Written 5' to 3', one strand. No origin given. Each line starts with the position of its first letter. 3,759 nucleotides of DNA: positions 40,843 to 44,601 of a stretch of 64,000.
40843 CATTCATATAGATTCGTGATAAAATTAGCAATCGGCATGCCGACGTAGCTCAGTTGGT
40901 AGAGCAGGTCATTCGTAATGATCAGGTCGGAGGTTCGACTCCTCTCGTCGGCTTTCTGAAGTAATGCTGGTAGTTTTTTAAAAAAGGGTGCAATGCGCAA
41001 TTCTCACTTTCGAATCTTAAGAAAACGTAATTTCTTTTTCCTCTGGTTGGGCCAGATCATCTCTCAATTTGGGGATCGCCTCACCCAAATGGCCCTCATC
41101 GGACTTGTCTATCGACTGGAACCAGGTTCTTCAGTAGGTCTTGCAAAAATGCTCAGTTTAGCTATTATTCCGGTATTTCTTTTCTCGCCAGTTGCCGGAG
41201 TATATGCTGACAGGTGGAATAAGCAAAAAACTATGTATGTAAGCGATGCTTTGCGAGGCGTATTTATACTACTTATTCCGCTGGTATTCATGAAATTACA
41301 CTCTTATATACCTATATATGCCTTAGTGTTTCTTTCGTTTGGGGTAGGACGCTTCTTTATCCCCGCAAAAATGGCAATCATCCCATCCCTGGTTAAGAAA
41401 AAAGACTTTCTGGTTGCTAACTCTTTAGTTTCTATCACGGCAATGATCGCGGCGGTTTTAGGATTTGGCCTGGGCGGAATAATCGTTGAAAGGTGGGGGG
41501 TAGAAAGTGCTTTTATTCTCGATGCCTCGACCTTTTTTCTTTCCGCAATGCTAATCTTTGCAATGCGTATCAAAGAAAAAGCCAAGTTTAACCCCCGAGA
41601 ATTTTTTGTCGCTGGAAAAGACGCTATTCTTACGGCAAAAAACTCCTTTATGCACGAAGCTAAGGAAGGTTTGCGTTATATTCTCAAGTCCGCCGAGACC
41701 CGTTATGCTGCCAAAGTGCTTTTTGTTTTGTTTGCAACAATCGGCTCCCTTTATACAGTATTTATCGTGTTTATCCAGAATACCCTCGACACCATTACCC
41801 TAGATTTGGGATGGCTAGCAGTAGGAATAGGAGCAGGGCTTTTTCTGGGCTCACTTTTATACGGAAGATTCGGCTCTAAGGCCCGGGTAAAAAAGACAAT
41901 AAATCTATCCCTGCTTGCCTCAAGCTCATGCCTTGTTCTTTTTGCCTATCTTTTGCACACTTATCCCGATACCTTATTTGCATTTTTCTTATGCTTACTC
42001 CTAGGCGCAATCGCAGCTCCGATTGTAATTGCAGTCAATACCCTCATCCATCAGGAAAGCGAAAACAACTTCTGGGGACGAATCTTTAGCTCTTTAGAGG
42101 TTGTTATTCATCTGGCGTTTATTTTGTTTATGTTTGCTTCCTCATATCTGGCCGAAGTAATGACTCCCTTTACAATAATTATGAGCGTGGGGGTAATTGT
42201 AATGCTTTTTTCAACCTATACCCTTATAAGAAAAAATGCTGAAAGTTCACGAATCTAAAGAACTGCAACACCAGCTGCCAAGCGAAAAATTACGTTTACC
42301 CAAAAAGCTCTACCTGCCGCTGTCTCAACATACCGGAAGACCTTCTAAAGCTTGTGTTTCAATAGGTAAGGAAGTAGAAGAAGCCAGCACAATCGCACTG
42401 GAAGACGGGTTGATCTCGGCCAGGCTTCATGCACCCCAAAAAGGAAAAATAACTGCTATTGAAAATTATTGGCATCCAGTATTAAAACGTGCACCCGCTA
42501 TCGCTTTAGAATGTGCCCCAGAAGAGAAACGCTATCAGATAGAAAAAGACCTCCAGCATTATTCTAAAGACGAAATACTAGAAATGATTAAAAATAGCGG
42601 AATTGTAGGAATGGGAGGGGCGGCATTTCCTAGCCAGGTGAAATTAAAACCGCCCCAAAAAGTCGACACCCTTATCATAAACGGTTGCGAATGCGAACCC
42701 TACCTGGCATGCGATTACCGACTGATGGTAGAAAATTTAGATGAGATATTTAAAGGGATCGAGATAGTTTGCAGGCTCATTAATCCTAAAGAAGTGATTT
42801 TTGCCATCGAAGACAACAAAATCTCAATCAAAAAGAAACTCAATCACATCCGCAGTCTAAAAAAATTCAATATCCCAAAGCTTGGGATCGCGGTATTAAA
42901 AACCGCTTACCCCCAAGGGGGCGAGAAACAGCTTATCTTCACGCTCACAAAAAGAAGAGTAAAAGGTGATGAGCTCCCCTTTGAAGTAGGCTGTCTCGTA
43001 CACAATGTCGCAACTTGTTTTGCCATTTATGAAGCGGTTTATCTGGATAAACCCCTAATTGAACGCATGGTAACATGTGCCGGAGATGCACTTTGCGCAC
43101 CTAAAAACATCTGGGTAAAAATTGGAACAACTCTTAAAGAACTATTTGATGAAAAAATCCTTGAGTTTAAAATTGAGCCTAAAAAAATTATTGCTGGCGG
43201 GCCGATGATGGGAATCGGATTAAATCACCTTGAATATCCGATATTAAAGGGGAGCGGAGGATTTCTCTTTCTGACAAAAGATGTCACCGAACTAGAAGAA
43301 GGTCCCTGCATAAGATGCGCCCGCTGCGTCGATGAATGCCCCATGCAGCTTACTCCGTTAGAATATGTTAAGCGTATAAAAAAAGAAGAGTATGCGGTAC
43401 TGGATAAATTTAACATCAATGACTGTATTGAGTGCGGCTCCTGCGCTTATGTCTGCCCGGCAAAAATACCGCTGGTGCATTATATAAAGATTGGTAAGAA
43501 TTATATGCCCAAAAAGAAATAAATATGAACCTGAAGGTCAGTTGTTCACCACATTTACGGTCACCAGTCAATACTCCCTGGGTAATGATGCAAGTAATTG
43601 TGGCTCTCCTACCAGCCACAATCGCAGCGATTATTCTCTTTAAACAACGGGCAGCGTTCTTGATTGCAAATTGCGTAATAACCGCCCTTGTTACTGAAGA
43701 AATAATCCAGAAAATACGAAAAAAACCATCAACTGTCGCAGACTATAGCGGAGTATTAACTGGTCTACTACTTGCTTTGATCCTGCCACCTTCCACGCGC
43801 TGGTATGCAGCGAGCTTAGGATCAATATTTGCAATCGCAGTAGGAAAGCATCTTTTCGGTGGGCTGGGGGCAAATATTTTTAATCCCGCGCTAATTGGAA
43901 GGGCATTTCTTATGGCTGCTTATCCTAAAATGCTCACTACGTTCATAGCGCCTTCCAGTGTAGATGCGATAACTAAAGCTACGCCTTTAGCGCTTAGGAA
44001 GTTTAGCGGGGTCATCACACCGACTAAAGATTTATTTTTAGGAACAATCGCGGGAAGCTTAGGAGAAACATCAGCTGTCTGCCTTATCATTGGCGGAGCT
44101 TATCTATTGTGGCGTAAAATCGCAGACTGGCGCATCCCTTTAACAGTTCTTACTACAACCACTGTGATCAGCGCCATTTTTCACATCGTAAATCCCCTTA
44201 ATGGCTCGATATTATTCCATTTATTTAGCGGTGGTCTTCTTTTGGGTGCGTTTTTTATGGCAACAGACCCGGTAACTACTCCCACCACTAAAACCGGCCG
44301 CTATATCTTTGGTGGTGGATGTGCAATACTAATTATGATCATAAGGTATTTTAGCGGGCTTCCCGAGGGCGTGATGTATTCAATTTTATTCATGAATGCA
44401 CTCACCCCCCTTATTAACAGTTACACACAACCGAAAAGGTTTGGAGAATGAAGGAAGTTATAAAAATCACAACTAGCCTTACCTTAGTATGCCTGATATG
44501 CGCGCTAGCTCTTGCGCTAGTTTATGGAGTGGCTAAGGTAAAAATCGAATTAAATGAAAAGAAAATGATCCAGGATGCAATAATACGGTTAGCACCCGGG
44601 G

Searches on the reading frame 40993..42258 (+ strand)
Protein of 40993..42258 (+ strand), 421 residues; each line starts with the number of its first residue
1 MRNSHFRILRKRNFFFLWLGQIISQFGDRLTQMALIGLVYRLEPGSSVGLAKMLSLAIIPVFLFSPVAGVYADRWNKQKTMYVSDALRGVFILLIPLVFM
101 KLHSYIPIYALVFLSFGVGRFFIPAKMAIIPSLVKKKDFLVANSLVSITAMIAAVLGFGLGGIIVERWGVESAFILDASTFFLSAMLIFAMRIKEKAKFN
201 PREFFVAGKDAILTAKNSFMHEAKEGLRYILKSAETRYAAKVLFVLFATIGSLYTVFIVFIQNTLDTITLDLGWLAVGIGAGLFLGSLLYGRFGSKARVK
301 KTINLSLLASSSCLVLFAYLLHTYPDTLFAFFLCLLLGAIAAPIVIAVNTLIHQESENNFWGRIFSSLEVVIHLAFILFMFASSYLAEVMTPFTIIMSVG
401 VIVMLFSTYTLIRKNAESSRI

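Call 95: search_protein_families(library=pfam, proteins=[window:40993-42258:+], max_evalue=0.00001)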
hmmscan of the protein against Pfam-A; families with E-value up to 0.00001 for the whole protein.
window:40993-42258:+ (421 aa): 2 families
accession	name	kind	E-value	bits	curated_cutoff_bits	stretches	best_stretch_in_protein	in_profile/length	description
PF07690.21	MFS_1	-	5.8e-28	98.2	33.4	2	17-262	1-229/347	Major Facilitator Superfamily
PF05977.19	MFS_3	-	4.1e-21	75.4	27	1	5-339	3-319/524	Transmembrane secretion effector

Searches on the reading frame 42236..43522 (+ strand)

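Call 95: search_protein_families(library=pfam, proteins=[window:42236-43522:+], max_evalue=0.00001)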
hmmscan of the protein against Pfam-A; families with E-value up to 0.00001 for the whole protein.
window:42236-43522:+ (428 aa): 10 families
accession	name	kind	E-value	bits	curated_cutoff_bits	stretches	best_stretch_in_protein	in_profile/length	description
PF01512.22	Complex1_51K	-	1.2e-43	149.1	31.2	1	118-266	1-150/150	Nuo51 FMN-binding domain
PF13375.12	RnfC_N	-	4.9e-18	65.5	25.6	1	3-93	8-98/101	RnfC Barrel sandwich hybrid domain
PF12838.12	Fer4_7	-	3.6e-10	40.6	27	1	358-411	2-52/52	4Fe-4S dicluster domain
PF13237.11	Fer4_10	-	9.9e-09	35.4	25.5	1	355-408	6-53/53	4Fe-4S dicluster domain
PF13187.11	Fer4_9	-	1.8e-08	34.7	27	1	358-410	2-50/52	4Fe-4S dicluster domain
PF13183.11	Fer4_8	-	6e-08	33.6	27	1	358-411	5-68/68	4Fe-4S dicluster domain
PF13534.11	Fer4_17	-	8e-08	33.2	22.2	1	358-411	2-60/61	4Fe-4S dicluster domain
PF12797.12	Fer4_2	-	1.8e-07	31.1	24.5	0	392-409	5-22/22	4Fe-4S binding domain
PF12837.12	Fer4_6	-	3.5e-06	27.1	25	0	356-371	7-22/24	4Fe-4S binding domain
PF00037.32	Fer4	-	5.6e-06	26.4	21.1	0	393-409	4-20/24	4Fe-4S binding domain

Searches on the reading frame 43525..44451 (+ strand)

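Call 95: search_protein_families(library=pfam, proteins=[window:43525-44451:+], max_evalue=0.00001)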
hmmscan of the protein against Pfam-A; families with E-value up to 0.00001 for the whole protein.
window:43525-44451:+ (308 aa): 1 family
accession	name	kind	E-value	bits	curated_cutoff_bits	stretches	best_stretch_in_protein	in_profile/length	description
PF03116.20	NQR2_RnfD_RnfE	-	2.6e-112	375.5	27.7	1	5-307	2-296/296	NQR2, RnfD, RnfE family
